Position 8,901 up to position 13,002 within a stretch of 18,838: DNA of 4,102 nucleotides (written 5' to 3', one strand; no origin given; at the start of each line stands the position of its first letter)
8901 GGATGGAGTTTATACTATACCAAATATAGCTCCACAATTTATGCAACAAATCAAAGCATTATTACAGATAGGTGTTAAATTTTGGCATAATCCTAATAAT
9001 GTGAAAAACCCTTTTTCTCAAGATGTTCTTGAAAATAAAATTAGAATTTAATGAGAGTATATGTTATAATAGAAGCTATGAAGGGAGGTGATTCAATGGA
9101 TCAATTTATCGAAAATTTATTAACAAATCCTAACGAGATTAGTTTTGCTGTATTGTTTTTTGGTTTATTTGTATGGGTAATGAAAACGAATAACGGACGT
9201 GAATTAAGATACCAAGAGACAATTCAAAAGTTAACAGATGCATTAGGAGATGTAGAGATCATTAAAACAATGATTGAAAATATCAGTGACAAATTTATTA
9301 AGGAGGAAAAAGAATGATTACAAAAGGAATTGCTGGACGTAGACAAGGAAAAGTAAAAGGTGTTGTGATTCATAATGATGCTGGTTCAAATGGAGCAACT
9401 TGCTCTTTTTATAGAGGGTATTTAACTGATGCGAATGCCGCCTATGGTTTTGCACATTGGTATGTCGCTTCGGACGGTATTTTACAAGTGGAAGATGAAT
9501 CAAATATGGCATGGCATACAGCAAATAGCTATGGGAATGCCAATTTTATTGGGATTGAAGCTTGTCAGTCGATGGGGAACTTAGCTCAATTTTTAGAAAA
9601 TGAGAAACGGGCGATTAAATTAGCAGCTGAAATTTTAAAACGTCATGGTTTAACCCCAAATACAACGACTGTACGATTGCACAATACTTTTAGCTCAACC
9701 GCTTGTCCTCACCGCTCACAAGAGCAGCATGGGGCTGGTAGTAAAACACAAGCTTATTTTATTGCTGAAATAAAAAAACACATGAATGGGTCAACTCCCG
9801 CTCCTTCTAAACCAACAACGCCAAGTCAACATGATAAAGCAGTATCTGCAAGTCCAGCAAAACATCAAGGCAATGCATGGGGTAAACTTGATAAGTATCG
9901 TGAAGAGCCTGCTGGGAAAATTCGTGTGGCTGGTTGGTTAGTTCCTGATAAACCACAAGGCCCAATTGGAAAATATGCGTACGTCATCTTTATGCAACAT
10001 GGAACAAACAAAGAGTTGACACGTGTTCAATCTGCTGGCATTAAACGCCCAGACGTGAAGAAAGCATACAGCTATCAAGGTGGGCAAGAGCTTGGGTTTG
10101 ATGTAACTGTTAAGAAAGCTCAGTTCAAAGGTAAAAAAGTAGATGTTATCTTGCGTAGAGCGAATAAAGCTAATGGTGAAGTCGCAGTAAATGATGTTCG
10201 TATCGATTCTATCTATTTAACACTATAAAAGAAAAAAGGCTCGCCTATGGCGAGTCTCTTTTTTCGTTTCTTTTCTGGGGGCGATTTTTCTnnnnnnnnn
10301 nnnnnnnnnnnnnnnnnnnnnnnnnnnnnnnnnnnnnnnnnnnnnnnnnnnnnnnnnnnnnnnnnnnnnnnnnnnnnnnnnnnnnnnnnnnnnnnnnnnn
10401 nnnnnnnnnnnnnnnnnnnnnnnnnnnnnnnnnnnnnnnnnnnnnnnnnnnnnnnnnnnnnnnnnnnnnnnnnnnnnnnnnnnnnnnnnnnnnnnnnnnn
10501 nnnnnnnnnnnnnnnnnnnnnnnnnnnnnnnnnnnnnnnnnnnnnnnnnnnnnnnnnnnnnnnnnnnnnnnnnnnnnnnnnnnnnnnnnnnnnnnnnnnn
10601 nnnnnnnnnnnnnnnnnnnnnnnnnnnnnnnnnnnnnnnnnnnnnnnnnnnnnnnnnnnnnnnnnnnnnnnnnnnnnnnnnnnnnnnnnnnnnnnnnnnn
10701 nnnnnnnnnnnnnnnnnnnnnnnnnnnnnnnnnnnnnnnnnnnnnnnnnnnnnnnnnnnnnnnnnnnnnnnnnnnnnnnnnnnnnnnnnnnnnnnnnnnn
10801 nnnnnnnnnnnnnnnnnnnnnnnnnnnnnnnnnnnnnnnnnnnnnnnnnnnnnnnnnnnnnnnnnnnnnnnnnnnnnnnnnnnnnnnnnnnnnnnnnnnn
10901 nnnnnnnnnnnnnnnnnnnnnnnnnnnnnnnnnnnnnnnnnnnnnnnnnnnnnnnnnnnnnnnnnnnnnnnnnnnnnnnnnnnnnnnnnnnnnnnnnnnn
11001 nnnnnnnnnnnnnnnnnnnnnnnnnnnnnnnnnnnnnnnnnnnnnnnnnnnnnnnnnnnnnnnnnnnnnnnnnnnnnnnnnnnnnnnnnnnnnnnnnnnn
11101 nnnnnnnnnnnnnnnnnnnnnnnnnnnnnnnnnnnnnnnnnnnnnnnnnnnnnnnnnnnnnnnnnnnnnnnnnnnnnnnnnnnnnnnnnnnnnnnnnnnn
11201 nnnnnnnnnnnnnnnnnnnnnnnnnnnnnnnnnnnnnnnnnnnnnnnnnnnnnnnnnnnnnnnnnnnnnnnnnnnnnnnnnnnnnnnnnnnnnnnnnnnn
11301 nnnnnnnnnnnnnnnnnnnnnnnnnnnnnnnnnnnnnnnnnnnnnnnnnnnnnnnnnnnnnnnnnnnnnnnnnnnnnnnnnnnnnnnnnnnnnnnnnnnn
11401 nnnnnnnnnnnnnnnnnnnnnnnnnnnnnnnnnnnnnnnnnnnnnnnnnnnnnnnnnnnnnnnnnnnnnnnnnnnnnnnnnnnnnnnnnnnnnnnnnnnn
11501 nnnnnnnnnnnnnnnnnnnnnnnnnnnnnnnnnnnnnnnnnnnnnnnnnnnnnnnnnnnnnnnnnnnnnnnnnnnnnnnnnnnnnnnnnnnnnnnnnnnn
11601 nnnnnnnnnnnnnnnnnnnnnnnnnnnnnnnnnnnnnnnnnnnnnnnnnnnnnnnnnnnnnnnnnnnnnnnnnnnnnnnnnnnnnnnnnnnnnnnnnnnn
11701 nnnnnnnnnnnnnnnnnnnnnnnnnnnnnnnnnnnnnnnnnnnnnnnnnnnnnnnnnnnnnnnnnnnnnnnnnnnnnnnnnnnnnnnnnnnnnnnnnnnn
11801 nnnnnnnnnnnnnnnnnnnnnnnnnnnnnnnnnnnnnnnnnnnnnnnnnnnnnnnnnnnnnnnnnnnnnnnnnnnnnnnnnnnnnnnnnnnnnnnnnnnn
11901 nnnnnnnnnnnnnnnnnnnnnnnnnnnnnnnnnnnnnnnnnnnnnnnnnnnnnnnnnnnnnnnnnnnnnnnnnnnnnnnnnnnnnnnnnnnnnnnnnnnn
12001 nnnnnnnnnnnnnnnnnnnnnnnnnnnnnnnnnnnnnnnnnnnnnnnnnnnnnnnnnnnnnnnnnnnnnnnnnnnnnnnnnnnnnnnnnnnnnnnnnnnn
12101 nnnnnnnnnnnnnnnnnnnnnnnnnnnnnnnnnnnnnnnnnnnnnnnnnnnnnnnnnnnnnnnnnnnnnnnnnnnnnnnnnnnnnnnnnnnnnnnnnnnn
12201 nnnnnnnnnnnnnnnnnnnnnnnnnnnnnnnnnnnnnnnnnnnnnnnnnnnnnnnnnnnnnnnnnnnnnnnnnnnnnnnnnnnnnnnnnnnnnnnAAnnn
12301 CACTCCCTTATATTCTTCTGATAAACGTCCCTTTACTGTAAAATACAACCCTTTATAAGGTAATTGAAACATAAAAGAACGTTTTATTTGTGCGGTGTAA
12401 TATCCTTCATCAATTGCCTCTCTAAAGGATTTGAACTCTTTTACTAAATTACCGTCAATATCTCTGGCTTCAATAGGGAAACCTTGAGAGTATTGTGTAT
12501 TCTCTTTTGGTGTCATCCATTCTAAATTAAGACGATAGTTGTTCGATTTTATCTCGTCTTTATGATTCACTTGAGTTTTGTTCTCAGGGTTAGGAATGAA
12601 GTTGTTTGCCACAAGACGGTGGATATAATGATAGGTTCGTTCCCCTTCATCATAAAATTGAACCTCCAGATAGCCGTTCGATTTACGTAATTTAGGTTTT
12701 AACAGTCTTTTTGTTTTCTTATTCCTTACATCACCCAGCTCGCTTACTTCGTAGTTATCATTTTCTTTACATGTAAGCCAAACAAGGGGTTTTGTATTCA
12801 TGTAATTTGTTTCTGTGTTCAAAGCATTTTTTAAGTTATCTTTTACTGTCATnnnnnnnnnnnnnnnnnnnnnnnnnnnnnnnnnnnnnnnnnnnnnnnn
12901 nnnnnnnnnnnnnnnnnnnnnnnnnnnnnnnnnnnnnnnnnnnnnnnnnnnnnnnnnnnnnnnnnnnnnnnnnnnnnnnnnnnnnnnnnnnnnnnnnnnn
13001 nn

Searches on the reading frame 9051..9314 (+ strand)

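Call 29: search_protein_families(library=phrogs, proteins=[window:9051-9314:+], max_evalue=0.001)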
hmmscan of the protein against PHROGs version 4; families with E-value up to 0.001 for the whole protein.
window:9051-9314:+ (88 aa): 1 family
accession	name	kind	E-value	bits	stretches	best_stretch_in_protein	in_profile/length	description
phrog_2429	-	moron, auxiliary metabolic gene and host takeover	8.9e-17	62.1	1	16-86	2-81/82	involved in bacteriocin production or immunity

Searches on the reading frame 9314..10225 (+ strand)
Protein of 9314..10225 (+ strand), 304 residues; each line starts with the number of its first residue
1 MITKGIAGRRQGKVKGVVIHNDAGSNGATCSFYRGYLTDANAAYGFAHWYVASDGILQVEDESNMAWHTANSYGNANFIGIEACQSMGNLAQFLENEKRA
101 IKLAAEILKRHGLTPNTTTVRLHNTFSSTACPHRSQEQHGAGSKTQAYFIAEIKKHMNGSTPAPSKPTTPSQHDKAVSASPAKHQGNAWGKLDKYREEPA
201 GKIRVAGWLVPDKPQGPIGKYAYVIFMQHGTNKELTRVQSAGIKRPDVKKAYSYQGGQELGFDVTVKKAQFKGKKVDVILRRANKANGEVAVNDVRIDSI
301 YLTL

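Call 29: search_protein_families(library=phrogs, proteins=[window:9314-10225:+], max_evalue=0.001)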
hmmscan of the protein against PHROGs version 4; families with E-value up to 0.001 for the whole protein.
window:9314-10225:+ (304 aa): 18 families
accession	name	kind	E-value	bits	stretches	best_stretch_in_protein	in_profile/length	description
phrog_670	-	lysis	2.2e-67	229.3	1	5-187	103-272/596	endolysin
phrog_3393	-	lysis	9.7e-51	174.5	1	8-304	18-288/342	endolysin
phrog_833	-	lysis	5.9e-47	161.7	1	5-185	21-205/294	endolysin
phrog_635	-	lysis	1.9e-43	150.1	1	9-191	187-378/463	endolysin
phrog_2338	-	lysis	3.8e-36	126.2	1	7-289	20-296/346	endolysin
phrog_33549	-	unknown function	1.2e-30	107.2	1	3-121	10-137/137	-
phrog_1794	-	lysis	3.4e-19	70.4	1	6-208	48-248/336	amidase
phrog_3088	-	lysis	8.4e-19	69.3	1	11-196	21-196/248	amidase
phrog_7698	-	lysis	3.5e-17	64.2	1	7-194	17-197/316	endolysin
phrog_1493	-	lysis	6.9e-17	62.7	1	9-216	29-221/394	endolysin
phrog_14048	-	lysis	2.7e-15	57.8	1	11-191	23-206/305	endolysin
phrog_9611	-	lysis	8.6e-14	52.7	1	13-146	22-162/246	endolysin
phrog_19265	-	unknown function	1.2e-13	52.4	1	7-135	17-144/293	-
phrog_5182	-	lysis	3.2e-12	47.7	1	13-187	34-218/321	endolysin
phrog_15001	-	lysis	3.6e-10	40.5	1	10-189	39-229/367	endolysin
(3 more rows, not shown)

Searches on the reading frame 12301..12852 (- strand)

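Call 31: search_protein_families(library=phrogs, proteins=[window:12301-12852:-], max_evalue=0.001)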
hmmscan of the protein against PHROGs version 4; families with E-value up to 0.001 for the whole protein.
window:12301-12852:- (184 aa): 10 families
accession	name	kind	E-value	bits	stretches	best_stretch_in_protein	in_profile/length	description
phrog_59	-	DNA, RNA and nucleotide metabolism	2.6e-36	126.9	1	16-122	131-235/423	HNH endonuclease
phrog_959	-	DNA, RNA and nucleotide metabolism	8.8e-30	104.3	1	24-122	7-106/138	HNH endonuclease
phrog_37683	-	unknown function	1.2e-20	74.8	1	29-123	116-209/279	-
phrog_1492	-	DNA, RNA and nucleotide metabolism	2.4e-17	64.2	1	31-120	54-157/414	HNH endonuclease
phrog_99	-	DNA, RNA and nucleotide metabolism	1.2e-08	36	1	19-120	105-203/383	HNH endonuclease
phrog_7545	-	DNA, RNA and nucleotide metabolism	2.2e-07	32.2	1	51-119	58-130/160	HNH endonuclease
phrog_17657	-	DNA, RNA and nucleotide metabolism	5.2e-07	30.6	1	36-115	81-167/168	HNH endonuclease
phrog_6086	-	DNA, RNA and nucleotide metabolism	2.9e-05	25.3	1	24-89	4-72/147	HNH endonuclease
phrog_15471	-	DNA, RNA and nucleotide metabolism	0.00025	21.9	1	57-121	14-79/183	HNH endonuclease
phrog_21964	-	DNA, RNA and nucleotide metabolism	0.00026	21.7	1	57-121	146-211/244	HNH endonuclease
